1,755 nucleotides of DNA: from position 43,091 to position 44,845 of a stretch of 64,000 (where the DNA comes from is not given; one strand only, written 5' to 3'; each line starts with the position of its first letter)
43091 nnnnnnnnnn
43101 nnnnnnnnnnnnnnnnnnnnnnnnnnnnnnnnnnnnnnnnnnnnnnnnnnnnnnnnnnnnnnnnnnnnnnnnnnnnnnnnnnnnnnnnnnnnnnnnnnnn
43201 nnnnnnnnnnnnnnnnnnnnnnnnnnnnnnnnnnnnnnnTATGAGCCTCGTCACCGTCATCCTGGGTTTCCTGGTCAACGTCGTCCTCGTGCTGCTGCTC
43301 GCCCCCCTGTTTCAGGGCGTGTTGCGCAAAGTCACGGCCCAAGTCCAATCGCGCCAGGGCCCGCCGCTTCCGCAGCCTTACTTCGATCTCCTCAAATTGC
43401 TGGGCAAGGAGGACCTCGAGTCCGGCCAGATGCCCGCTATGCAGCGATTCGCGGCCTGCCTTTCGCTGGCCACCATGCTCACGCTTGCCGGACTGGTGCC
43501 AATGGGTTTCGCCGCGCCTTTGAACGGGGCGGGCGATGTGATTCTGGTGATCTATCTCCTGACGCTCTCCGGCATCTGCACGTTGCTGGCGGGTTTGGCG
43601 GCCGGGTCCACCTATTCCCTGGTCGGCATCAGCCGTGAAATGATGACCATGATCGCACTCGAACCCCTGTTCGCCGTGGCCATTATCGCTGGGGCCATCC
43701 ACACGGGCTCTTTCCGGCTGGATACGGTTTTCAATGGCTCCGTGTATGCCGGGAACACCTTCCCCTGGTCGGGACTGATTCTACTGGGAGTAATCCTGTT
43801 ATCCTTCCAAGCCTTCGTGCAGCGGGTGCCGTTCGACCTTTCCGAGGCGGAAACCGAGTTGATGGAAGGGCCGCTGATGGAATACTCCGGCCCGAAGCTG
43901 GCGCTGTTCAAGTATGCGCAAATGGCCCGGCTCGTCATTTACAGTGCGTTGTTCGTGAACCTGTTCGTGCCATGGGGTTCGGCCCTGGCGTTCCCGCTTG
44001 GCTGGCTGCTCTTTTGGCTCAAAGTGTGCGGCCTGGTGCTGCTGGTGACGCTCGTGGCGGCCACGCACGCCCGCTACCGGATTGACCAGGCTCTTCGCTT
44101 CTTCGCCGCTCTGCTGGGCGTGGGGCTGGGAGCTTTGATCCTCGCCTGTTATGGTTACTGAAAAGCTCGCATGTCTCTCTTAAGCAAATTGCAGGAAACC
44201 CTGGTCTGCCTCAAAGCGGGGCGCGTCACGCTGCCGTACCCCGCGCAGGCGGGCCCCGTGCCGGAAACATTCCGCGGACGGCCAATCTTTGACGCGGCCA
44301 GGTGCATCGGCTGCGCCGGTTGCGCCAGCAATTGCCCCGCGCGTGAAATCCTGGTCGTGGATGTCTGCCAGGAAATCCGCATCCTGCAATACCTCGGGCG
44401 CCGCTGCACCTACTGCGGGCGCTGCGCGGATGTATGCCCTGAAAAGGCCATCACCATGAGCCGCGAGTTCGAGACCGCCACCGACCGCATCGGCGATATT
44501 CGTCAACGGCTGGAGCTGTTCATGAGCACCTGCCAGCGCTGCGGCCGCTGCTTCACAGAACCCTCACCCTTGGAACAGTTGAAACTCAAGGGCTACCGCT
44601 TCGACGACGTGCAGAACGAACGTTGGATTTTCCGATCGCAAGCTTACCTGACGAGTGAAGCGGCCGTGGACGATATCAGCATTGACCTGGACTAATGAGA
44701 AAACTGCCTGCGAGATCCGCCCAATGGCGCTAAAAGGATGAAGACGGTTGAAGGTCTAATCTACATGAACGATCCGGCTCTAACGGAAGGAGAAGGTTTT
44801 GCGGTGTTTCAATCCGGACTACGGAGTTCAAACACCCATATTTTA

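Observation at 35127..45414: Complex-I-like hybrid operon: FdhF/NuoG-like subunit + AsrA/AsrB-type NAD(P)H module + genuine group-4 [NiFe]-hydrogenase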

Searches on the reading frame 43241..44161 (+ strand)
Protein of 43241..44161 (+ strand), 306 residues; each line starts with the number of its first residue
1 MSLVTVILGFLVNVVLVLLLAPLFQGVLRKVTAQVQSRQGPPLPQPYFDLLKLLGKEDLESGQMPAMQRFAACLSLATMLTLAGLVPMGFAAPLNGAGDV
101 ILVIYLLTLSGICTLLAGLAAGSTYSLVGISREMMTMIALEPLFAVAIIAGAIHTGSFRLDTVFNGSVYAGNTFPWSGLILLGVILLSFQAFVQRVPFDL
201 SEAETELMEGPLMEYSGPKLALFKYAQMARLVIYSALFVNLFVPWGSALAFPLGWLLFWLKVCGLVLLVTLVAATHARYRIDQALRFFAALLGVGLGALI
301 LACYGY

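Call 6: search_protein_families(library=pfam, proteins=[window:43241-44161:+])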
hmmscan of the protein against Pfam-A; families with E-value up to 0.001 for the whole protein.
window:43241-44161:+ (306 aa): 1 family
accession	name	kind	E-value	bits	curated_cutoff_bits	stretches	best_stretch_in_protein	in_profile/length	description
PF00146.26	NADHdh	-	7.3e-62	209.8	27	1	12-301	5-296/298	NADH dehydrogenase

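Call 7: search_protein_families(library=ncbifam, proteins=[window:43241-44161:+])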
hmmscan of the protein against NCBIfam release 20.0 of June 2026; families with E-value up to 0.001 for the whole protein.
window:43241-44161:+ (306 aa): 7 families
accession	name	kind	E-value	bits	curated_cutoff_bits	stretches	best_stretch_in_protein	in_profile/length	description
NF004741.0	PRK06076.1-2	equivalog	1.3e-36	126.5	305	1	5-302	24-329/337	NADH-quinone oxidoreductase subunit NuoH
NF004745.0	PRK06076.1-6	equivalog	1.2e-26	93.7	450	1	5-287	14-313/341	NADH-quinone oxidoreductase subunit NuoH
NF004740.0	PRK06076.1-1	equivalog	2.5e-24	86.4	399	1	4-288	12-301/325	NADH-quinone oxidoreductase subunit NuoH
NF004742.0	PRK06076.1-3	equivalog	1.1e-21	77.5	531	1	7-287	25-328/356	NADH-quinone oxidoreductase subunit NuoH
NF004743.0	PRK06076.1-4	equivalog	1.1e-19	70.6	494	1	10-293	19-329/433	NADH-quinone oxidoreductase subunit NuoH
NF040610.1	F420_dehyd_FpoH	exception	9.6e-19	67.9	475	1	5-285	12-314/339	F420H2 dehydrogenase subunit FpoH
NF004744.0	PRK06076.1-5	equivalog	6.7e-16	58.4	542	1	25-262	49-295/372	NADH-quinone oxidoreductase subunit NuoH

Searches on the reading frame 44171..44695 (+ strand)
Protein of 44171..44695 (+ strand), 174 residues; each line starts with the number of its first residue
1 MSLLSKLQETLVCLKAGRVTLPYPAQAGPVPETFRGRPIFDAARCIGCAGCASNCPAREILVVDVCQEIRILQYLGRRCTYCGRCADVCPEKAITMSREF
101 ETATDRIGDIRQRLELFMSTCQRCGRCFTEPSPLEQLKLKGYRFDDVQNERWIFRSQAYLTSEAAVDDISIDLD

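Call 6: search_protein_families(library=pfam, proteins=[window:44171-44695:+])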
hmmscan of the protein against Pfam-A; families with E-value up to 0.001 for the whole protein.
window:44171-44695:+ (174 aa): 12 families
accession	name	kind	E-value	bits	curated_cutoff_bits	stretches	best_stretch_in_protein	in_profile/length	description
PF12838.12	Fer4_7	-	7e-14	52.5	27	2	78-129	1-46/52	4Fe-4S dicluster domain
PF00037.32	Fer4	-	3.1e-11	43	21.1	1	78-95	7-24/24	4Fe-4S binding domain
PF13187.11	Fer4_9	-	1.1e-09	38.6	27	2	44-94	1-52/52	4Fe-4S dicluster domain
PF12837.12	Fer4_6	-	1.5e-09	37.8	25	1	38-58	2-22/24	4Fe-4S binding domain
PF13237.11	Fer4_10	-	4.2e-09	36.6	25.5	2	38-90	2-53/53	4Fe-4S dicluster domain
PF13484.11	Fer4_16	-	1.1e-08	36.2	30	1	78-104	1-26/66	4Fe-4S double cluster binding domain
PF14697.11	Fer4_21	-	3.3e-08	34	35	1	41-96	4-59/59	4Fe-4S dicluster domain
PF12797.12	Fer4_2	-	1.3e-07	31.5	24.5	1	37-57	2-22/22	4Fe-4S binding domain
PF25160.1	LdpA_Fe-S-bd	-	1.3e-06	28.5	27.6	0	74-97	23-46/49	LdpA Fe-S cluster-binding domain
PF13183.11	Fer4_8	-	8e-06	26.7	27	0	78-127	4-60/68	4Fe-4S dicluster domain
PF13459.11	Fer4_15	-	6.2e-05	24.1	22.4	0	40-59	3-22/66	4Fe-4S single cluster domain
PF13534.11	Fer4_17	-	0.00044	21.2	22.2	0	42-57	43-58/61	4Fe-4S dicluster domain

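Call 7: search_protein_families(library=ncbifam, proteins=[window:44171-44695:+])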
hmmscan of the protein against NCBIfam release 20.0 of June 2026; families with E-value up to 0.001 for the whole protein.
window:44171-44695:+ (174 aa): 58 families (the best 25 are shown)
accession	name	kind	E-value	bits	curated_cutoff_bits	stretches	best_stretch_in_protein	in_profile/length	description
NF006076.0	PRK08222.1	equivalog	3.6e-29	101.9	270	1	13-131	8-127/181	hydrogenase 4 subunit H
NF009053.0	PRK12387.1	subfamily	8.5e-29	100.6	204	1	13-130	8-126/180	formate hydrogenlyase complex iron-sulfur subunit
TIGR01971.1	NuoI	subfamily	1.2e-19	70.1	113.05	1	14-106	9-110/121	NADH-quinone oxidoreductase, chain I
NF006221.0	PRK08348.1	subfamily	2.5e-19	69.3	124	1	17-105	17-103/136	NADH-plastoquinone oxidoreductase subunit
NF040612.1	F420_dehyd_FpoI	exception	1.1e-14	54.5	180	1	5-101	4-106/135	F420H2 dehydrogenase subunit FpoI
NF004540.0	PRK05888.2-1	equivalog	2.2e-14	53.2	215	2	3-61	4-62/139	NADH-quinone oxidoreductase subunit NuoI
NF042909.1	FMH_DH_FwdF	exception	3.2e-14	52.8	375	2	12-99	226-316/336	tungsten-dependent formylmethanofuran dehydrogenase subunit FwdF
NF004537.0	PRK05888.1-3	equivalog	6.3e-13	48.7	163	1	10-106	30-142/204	NADH-quinone oxidoreductase subunit NuoI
NF004545.0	PRK05888.3-1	equivalog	3e-11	43.2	229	1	18-106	41-135/154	NADH-quinone oxidoreductase subunit NuoI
NF004546.0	PRK05888.3-3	equivalog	6.1e-11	42.1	260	1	16-117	37-147/196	NADH-quinone oxidoreductase subunit NuoI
NF010590.0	PRK13984.1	equivalog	8.3e-10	37.4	946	1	18-101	25-115/611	putative oxidoreductase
NF004541.0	PRK05888.2-2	equivalog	8.9e-10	38.7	217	1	14-97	32-114/168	NADH-quinone oxidoreductase subunit NuoI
NF004543.0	PRK05888.2-5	equivalog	9.7e-10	38.3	243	1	19-107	35-128/217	NADH-quinone oxidoreductase subunit NuoI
NF004544.0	PRK05888.2-6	equivalog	1e-09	38.3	457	1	41-106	76-148/220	NADH-quinone oxidoreductase subunit NuoI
TIGR02179.1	PorD_KorD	subfamily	2.1e-09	37.4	60.05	1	37-99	19-77/78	2-oxoacid:acceptor oxidoreductase, delta subunit, pyruvate/2-ketoisovalerate family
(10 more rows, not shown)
